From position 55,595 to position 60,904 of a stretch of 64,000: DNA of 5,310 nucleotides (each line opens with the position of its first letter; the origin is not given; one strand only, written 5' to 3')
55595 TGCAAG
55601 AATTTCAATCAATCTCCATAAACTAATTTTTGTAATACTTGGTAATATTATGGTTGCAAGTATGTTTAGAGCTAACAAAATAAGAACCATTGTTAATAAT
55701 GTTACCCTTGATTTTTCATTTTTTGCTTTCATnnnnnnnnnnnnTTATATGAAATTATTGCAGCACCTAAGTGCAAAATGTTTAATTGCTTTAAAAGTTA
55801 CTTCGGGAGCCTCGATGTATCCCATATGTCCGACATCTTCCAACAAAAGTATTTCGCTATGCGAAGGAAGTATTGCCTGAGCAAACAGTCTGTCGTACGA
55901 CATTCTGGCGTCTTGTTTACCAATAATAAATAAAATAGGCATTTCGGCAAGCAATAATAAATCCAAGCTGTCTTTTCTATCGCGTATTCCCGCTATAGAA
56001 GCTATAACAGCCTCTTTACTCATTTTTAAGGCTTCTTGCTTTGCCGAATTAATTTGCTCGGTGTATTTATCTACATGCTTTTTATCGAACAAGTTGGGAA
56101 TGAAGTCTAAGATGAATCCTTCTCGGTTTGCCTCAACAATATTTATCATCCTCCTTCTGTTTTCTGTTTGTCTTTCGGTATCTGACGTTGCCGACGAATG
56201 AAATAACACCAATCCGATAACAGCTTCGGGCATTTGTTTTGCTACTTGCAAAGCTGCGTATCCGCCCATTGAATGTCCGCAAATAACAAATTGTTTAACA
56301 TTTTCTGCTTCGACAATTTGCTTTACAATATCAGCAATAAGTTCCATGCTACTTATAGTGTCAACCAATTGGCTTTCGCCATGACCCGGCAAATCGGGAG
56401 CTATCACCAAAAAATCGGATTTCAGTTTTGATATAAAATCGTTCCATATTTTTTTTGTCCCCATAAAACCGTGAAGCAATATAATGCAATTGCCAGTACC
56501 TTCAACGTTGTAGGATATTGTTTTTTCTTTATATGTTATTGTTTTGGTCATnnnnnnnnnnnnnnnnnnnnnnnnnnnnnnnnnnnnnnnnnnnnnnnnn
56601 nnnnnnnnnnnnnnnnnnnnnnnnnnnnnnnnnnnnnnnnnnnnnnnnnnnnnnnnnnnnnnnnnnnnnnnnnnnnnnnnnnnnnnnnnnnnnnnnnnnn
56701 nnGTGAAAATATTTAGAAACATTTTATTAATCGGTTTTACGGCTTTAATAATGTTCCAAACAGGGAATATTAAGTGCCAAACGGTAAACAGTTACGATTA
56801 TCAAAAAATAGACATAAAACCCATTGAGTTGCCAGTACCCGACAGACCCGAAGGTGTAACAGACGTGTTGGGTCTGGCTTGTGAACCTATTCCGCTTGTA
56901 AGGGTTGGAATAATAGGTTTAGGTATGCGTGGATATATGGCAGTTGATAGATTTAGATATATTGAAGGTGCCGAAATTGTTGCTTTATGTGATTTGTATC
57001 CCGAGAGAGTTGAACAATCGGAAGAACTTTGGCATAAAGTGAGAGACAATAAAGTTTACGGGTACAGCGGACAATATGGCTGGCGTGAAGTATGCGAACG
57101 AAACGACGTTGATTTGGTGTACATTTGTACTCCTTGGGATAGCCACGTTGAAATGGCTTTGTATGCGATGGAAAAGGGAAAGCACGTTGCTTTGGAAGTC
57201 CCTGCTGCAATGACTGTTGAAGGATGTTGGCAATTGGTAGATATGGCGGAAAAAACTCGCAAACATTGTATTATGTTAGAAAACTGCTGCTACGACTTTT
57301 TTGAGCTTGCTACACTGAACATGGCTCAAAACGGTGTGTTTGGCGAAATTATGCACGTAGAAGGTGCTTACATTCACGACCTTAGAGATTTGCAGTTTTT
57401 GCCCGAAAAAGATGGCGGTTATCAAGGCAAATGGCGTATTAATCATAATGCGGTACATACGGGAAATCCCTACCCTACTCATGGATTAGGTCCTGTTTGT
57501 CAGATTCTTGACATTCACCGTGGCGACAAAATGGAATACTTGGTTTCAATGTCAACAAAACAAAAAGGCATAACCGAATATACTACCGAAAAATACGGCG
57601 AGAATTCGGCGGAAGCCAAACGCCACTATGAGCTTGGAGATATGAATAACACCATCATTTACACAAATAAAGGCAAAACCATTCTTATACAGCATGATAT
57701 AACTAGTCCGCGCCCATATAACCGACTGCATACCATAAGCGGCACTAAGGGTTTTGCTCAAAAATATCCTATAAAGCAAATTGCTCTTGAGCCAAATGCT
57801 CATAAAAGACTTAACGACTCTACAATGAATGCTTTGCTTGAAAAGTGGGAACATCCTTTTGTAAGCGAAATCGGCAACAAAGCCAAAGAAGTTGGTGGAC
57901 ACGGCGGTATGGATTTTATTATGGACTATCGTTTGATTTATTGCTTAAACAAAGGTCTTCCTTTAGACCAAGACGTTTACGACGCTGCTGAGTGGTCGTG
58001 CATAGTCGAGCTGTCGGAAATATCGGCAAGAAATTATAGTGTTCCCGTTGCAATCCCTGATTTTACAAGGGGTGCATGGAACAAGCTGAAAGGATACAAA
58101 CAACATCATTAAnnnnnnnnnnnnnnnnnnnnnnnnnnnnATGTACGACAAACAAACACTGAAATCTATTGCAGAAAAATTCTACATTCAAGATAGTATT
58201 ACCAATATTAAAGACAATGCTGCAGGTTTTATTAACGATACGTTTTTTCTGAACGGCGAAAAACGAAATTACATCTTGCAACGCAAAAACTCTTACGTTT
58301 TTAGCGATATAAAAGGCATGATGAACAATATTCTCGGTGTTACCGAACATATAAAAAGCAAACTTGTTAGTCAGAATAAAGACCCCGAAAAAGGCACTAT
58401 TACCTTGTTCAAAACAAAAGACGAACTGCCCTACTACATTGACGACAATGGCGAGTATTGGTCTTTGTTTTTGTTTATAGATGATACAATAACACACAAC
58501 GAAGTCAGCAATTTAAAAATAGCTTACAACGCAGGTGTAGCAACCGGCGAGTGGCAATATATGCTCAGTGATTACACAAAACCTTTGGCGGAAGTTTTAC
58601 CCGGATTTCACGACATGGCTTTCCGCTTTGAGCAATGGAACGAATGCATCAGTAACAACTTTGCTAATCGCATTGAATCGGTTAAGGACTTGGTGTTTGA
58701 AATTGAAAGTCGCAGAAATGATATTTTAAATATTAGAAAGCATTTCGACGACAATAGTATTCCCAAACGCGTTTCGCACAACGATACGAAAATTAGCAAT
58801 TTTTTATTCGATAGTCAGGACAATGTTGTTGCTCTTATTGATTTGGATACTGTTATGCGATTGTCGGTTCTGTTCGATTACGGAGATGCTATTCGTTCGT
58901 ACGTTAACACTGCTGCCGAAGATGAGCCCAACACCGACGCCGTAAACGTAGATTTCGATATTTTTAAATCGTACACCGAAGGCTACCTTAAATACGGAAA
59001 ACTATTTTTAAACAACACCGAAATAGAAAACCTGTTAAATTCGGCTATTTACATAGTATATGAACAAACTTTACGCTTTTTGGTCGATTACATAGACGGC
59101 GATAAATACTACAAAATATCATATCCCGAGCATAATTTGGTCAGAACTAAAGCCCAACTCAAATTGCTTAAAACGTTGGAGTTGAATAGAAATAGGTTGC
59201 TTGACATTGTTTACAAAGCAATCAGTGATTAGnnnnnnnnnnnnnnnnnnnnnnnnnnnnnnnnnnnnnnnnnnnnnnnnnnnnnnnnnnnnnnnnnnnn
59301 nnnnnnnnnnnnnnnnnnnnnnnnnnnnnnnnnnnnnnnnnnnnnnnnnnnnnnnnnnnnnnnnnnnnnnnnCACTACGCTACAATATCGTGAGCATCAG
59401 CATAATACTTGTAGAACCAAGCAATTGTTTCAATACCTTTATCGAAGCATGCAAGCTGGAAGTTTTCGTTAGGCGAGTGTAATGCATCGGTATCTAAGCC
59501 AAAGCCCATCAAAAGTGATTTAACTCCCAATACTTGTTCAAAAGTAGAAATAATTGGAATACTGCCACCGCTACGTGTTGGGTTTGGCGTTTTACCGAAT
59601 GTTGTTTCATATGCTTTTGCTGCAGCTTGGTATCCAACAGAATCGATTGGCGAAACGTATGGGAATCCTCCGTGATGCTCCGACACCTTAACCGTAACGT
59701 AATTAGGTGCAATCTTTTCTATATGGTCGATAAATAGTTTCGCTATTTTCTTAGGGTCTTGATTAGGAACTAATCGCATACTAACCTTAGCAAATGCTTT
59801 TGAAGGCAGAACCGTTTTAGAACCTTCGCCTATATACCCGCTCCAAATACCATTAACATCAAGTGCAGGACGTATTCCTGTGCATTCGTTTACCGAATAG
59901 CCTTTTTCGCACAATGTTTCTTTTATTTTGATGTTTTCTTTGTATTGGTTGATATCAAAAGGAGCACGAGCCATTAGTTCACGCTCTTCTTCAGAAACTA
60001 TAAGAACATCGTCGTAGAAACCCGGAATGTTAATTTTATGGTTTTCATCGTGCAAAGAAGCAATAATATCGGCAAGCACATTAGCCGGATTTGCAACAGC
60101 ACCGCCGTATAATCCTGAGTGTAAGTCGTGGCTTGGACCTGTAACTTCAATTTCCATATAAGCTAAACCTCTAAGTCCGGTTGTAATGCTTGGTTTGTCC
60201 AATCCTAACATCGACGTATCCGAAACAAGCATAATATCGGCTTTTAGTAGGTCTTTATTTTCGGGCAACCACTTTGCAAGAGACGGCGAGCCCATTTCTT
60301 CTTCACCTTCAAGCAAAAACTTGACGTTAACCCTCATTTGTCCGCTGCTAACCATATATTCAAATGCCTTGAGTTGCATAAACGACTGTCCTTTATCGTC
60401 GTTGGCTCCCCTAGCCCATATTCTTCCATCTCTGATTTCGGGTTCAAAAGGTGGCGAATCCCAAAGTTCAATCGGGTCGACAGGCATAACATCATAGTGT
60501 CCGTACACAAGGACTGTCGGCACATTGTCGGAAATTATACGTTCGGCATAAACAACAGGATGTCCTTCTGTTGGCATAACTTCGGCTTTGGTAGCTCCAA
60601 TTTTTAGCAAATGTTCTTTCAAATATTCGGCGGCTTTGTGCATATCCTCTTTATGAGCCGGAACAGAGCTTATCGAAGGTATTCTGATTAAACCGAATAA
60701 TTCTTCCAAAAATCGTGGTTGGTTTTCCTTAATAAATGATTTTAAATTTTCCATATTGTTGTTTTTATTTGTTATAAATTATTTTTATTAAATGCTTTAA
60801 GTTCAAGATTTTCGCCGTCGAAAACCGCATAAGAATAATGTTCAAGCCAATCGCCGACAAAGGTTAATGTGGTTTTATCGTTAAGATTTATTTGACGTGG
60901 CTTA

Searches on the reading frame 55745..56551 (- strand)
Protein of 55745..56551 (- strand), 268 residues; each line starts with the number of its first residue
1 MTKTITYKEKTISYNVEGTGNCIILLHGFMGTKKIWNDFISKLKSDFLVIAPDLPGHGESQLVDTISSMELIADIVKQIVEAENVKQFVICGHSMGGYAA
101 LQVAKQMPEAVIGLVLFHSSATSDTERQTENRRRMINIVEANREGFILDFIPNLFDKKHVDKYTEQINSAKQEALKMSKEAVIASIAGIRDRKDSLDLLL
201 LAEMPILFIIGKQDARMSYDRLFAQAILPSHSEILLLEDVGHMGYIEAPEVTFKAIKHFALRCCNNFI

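Call 70: search_protein_families(library=pfam, max_evalue=0.00001, proteins=[window:55745-56551:-])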
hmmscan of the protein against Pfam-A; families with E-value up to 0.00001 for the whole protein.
window:55745-56551:- (268 aa): 9 families
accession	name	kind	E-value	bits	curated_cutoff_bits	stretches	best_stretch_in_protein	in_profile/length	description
PF00561.26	Abhydrolase_1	-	1.7e-21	77.5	25.8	1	23-249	3-245/245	alpha/beta hydrolase fold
PF12697.13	Abhydrolase_6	-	9.7e-20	72.6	26.3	1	23-253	1-215/217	Alpha/beta hydrolase family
PF12146.15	Hydrolase_4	-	1.2e-14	54.6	27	1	22-243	6-233/239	Serine aminopeptidase, S33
PF03096.20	Ndr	-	7.7e-12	45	23.3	1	40-259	49-275/283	Ndr family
PF00975.26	Thioesterase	-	3.9e-10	40.8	26.4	1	23-150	3-121/226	Thioesterase domain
PF12695.13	Abhydrolase_5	-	2.8e-07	30.9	27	1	74-140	44-108/164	Alpha/beta hydrolase family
PF07224.18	Chlorophyllase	-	9.4e-07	28.3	26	1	16-107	38-137/301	Chlorophyllase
PF10230.15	LIDHydrolase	-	1.6e-06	28.5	27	1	73-178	69-186/262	Lipid-droplet associated hydrolase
PF01738.24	DLH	-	2.6e-06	27.6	21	0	78-144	87-154/217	Dienelactone hydrolase family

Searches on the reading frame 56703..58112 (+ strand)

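Call 70: search_protein_families(library=pfam, max_evalue=0.00001, proteins=[window:56703-58112:+])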
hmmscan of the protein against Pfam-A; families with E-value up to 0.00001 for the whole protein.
window:56703-58112:+ (469 aa): 2 families
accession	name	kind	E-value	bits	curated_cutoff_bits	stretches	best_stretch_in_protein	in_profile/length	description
PF21252.2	Glyco_hydro_109_C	-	1.9e-52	177.7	27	1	202-365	1-177/187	Glycosyl hydrolase 109, C-terminal domain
PF01408.29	GFO_IDH_MocA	-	1.9e-18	67.7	24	1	66-190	1-117/120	Oxidoreductase family, NAD-binding Rossmann fold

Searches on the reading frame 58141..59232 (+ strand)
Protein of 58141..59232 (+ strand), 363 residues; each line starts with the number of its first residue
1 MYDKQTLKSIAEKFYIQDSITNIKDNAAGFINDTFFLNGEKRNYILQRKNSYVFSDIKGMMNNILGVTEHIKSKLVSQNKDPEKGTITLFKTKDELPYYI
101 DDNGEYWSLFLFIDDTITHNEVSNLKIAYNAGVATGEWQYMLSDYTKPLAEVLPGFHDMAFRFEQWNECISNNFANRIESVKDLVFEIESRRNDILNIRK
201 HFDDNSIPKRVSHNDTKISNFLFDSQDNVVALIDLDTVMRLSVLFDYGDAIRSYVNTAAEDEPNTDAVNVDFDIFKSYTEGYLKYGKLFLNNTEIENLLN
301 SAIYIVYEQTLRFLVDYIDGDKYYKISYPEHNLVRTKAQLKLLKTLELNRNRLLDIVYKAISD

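Call 42: search_protein_families(library=pfam, proteins=[window:58141-59232:+])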
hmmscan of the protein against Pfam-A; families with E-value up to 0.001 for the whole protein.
window:58141-59232:+ (363 aa): 1 family
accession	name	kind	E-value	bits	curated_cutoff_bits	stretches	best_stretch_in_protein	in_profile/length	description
PF01636.29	APH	-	2.5e-10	41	23.2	1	23-256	2-215/239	Phosphotransferase enzyme family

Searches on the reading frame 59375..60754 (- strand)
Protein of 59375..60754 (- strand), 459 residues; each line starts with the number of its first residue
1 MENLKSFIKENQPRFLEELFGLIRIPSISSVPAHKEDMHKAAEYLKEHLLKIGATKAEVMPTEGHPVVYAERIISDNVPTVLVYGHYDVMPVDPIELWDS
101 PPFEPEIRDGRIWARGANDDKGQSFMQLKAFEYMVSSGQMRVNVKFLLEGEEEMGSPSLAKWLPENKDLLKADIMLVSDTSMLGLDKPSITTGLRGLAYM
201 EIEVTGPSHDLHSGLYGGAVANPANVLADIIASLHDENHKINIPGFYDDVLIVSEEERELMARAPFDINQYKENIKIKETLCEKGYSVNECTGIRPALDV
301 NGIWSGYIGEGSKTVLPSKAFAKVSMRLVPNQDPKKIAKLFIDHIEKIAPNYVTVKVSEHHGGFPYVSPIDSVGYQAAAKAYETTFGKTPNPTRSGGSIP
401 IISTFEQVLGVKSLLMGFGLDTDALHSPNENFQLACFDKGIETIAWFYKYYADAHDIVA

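Call 42: search_protein_families(library=pfam, proteins=[window:59375-60754:-])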
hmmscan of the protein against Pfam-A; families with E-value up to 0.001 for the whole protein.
window:59375-60754:- (459 aa): 3 families
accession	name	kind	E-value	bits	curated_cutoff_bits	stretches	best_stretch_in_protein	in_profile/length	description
PF01546.33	Peptidase_M20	-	8e-33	114.5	24.6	1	82-445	1-201/206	Peptidase family M20/M25/M40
PF07687.19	M20_dimer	-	1.4e-19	70.5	21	1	192-352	1-106/107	Peptidase dimerisation domain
PF04389.22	Peptidase_M28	-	0.00068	19.9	21.3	0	80-188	14-100/193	Peptidase family M28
